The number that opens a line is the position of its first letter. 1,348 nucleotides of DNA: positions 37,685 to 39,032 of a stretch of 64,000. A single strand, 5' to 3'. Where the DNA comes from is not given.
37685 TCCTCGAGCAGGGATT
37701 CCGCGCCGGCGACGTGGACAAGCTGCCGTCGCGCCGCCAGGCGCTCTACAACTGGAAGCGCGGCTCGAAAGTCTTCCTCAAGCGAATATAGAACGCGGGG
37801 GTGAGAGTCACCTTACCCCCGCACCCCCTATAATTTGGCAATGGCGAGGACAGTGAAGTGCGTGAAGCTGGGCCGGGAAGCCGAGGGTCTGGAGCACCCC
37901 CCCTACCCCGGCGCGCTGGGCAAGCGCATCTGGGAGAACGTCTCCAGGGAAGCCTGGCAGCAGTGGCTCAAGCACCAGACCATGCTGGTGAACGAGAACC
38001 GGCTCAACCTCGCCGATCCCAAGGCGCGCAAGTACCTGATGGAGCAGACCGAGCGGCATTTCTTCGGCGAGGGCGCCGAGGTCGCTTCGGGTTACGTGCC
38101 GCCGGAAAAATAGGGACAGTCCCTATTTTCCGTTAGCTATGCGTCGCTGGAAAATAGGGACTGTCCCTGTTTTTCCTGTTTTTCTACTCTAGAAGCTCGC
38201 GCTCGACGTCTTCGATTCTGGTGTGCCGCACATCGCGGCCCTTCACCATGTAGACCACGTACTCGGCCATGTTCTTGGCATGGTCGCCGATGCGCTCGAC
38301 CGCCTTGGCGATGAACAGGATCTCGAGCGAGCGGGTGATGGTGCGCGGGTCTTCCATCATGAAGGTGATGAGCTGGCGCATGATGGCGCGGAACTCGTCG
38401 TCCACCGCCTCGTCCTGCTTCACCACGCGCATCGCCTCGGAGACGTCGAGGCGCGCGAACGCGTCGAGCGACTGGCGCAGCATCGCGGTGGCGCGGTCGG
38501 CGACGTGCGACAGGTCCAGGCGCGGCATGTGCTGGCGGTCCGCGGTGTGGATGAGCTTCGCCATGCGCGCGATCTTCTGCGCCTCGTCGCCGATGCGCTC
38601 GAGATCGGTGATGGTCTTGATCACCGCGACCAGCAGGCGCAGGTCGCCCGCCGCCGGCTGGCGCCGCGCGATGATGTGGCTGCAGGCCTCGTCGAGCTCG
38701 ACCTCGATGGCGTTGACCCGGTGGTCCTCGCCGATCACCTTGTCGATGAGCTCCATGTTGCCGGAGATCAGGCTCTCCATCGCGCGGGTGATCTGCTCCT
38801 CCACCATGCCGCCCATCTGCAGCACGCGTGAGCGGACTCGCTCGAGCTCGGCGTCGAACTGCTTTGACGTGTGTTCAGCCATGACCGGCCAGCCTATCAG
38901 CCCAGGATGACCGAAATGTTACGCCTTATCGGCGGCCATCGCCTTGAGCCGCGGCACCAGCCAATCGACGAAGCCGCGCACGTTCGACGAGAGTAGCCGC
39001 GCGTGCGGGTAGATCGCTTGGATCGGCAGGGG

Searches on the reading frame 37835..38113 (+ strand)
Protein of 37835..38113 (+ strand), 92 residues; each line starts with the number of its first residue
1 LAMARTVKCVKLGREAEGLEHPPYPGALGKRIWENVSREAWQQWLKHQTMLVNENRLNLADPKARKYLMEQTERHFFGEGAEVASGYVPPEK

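Call 10: search_protein_families(library=ncbifam, proteins=[window:37835-38113:+])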
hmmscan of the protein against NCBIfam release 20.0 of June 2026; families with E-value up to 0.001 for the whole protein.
window:37835-38113:+ (92 aa): 1 family
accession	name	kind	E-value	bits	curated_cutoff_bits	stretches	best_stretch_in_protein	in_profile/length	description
NF003817.0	PRK05408.1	equivalog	1.8e-42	143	74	1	3-91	1-89/90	oxidative damage protection protein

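Call 49: find_homologous_proteins(query=window:37835-38113:+, max_evalue=1e-20)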
Query window:37835-38113:+ (92 aa): 7927 proteins with E <= 1e-20 among 8000 candidates; the best 120 are listed.
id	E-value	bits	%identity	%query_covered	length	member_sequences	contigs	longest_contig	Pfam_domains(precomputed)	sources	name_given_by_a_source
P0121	1.2e-53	196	96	98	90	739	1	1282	PF04362.20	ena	-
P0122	1.3e-51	190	93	98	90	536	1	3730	PF04362.20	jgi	jgi:Fe-S cluster biosynthesis and repair protein YggX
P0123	2.9e-51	189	93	98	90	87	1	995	PF04362.20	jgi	jgi:Fe-S cluster biosynthesis and repair protein YggX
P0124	1.0e-50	187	91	97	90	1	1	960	PF04362.20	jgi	jgi:Fe-S cluster biosynthesis and repair protein YggX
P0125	4.6e-50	185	91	98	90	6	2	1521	PF04362.20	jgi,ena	jgi:Fe-S cluster biosynthesis and repair protein YggX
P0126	4.9e-50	185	91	98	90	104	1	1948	PF04362.20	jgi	-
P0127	6.1e-50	185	91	98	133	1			PF04362.20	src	-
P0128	1.0e-49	184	90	98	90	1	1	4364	PF04362.20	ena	-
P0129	1.6e-49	183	89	98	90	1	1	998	PF04362.20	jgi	jgi:Fe-S cluster biosynthesis and repair protein YggX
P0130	1.7e-49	183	89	98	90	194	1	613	PF04362.20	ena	-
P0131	2.6e-49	183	89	98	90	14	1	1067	PF04362.20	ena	-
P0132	3.3e-49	182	88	98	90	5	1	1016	PF04362.20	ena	-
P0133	9.7e-49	181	92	93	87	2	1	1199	PF04362.20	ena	-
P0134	1.0e-48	181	88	98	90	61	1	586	PF04362.20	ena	-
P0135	1.1e-48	181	87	98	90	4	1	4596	PF04362.20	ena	-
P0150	1.8e-47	177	87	98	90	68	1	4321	PF04362.20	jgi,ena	-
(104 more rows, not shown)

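Call 51: find_encoding_contigs(protein=P0122, flank=2500, max_places=3)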
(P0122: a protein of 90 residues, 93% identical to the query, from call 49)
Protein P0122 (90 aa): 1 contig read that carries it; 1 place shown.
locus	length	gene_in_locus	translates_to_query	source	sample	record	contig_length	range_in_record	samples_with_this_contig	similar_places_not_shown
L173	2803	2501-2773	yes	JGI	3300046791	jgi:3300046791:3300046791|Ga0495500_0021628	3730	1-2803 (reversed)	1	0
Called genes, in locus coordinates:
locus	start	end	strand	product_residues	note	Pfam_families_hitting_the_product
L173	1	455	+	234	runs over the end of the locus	PF20260:PUA_4, PF04452:Methyltrans_RNA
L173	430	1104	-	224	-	-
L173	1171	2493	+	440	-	PF00696:AA_kinase, PF00583:Acetyltransf_1, PF13673:Acetyltransf_10 (faint), PF13508:Acetyltransf_7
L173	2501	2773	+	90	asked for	PF04362:Iron_traffic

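Call 52: find_encoding_contigs(protein=P0128, flank=2500, max_places=3)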
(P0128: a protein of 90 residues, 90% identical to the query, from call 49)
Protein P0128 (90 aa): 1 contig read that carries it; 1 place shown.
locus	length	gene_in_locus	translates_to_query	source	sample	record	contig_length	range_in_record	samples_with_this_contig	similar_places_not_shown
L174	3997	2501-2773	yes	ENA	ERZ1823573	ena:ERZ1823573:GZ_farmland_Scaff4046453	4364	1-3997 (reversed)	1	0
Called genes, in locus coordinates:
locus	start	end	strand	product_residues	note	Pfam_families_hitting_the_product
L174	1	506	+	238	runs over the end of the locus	PF20260:PUA_4, PF04452:Methyltrans_RNA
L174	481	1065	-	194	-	-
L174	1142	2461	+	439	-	PF00696:AA_kinase, PF00583:Acetyltransf_1, PF13508:Acetyltransf_7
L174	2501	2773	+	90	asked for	PF04362:Iron_traffic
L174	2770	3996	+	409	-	?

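Call 53: find_encoding_contigs(protein=P0150, flank=2500, max_places=4)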
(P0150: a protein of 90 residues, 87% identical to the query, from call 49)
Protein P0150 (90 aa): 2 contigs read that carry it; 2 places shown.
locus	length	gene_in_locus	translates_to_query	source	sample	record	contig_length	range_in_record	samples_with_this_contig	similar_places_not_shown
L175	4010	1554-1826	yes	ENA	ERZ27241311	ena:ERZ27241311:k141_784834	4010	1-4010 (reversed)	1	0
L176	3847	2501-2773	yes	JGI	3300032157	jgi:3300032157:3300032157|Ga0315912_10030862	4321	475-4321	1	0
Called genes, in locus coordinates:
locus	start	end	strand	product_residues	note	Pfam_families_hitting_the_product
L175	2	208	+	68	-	?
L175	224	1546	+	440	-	PF00696:AA_kinase, PF00583:Acetyltransf_1, PF13508:Acetyltransf_7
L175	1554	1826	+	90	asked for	PF04362:Iron_traffic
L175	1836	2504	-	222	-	PF06026:Rib_5-P_isom_A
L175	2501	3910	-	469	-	PF00890:FAD_binding_2 (weak), PF03486:HI0933_like (faint), PF07992:Pyr_redox_2, PF12831:FAD_oxidored (weak), PF00070:Pyr_redox, PF02852:Pyr_redox_dim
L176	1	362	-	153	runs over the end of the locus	PF00578:AhpC-TSA, PF08534:Redoxin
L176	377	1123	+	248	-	-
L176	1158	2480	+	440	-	PF00696:AA_kinase, PF00583:Acetyltransf_1, PF13673:Acetyltransf_10 (faint), PF13508:Acetyltransf_7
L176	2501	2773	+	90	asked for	PF04362:Iron_traffic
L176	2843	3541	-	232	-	PF01895:PhoU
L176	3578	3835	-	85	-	PF06026:Rib_5-P_isom_A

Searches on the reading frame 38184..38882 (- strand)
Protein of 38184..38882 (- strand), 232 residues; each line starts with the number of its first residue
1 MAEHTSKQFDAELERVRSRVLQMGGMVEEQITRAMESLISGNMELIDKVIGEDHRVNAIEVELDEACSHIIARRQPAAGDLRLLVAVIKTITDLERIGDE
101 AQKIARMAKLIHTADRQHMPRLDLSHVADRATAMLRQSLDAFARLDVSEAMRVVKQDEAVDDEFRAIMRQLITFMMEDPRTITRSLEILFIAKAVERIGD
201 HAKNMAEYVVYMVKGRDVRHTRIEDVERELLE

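Call 10: search_protein_families(library=ncbifam, proteins=[window:38184-38882:-])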
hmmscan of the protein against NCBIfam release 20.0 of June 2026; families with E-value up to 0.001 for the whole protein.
window:38184-38882:- (232 aa): 2 families
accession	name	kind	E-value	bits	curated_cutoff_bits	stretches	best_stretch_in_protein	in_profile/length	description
NF008332.0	PRK11115.1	equivalog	3.7e-85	285.3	342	1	2-230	7-234/239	phosphate signaling complex protein PhoU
TIGR02135.1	phoU_full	equivalog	1e-69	234.4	130.25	1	7-218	1-212/212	phosphate signaling complex protein PhoU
